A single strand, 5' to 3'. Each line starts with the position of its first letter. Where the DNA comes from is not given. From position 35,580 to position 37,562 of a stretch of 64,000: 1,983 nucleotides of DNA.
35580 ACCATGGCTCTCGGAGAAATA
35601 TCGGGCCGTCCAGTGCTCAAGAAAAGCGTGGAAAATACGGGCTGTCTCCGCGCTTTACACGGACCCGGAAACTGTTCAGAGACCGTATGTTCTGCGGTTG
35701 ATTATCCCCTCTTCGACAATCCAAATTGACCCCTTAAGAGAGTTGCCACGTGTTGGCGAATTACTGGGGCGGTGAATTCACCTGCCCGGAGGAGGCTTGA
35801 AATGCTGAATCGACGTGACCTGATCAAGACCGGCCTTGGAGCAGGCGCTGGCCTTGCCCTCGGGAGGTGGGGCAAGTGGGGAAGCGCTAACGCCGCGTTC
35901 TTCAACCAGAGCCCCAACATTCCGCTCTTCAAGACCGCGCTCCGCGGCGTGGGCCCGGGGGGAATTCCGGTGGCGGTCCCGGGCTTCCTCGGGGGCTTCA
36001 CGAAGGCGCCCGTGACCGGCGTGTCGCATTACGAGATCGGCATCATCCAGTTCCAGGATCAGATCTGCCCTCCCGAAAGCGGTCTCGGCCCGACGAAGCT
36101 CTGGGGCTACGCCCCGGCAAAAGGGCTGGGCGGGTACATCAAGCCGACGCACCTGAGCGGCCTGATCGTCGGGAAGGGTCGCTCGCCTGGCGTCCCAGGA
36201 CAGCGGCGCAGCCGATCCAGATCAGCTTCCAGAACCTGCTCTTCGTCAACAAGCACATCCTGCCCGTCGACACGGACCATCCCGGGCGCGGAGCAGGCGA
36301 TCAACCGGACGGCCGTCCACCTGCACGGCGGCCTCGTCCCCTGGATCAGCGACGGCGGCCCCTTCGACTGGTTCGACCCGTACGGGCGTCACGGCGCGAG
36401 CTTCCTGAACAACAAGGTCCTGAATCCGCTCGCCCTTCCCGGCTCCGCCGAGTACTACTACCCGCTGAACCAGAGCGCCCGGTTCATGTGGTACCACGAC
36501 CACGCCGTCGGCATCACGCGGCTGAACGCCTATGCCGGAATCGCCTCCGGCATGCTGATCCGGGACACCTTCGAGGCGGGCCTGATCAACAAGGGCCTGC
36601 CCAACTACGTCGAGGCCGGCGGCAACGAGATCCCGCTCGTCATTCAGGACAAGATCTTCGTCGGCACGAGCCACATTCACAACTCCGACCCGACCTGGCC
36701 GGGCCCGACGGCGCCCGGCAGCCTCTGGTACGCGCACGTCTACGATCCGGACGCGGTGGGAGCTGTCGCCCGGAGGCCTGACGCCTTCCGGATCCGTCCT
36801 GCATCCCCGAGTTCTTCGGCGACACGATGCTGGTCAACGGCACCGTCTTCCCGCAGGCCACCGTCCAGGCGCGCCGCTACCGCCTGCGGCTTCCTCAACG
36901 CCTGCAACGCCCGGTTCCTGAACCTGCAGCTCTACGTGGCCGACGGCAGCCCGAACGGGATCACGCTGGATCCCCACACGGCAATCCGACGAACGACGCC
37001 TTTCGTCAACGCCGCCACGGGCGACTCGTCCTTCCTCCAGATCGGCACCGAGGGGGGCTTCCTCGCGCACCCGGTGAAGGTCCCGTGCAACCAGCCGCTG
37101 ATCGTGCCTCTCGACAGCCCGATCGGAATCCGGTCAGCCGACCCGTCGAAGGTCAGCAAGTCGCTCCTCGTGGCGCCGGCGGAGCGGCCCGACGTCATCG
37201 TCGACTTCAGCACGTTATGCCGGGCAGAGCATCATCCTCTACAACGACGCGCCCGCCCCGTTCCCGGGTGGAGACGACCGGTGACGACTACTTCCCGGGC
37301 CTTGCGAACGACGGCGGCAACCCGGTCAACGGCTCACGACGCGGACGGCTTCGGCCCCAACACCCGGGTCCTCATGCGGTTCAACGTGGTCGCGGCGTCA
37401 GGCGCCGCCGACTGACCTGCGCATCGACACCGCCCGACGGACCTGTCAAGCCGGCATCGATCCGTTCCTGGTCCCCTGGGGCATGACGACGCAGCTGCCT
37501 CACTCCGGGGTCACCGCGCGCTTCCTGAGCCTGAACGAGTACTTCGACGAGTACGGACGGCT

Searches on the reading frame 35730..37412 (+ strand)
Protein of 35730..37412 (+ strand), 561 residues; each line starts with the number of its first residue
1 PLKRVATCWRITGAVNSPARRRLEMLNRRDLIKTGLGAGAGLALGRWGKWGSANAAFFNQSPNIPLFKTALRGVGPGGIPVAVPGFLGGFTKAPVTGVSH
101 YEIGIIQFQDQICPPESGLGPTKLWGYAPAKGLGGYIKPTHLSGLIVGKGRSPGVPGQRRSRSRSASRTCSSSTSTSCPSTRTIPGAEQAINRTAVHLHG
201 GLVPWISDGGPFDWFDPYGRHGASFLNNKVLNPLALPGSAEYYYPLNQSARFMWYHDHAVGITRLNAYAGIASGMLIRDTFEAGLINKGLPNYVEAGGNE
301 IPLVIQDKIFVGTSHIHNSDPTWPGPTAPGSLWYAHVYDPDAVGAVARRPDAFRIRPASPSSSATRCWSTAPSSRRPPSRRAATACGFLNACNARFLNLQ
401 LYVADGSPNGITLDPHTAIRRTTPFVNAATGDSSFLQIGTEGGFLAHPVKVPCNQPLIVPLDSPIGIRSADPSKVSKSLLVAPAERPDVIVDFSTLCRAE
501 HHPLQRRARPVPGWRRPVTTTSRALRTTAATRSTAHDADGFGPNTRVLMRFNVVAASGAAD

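Call 19: search_protein_families(library=pfam, proteins=[window:35730-37412:+], max_evalue=0.001)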
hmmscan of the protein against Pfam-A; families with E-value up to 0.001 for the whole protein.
window:35730-37412:+ (561 aa): 1 family
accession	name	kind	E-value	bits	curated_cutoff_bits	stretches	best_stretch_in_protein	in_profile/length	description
PF10518.14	TAT_signal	-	0.00041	20.6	22.7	1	25-45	1-21/21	TAT (twin-arginine translocation) pathway signal sequence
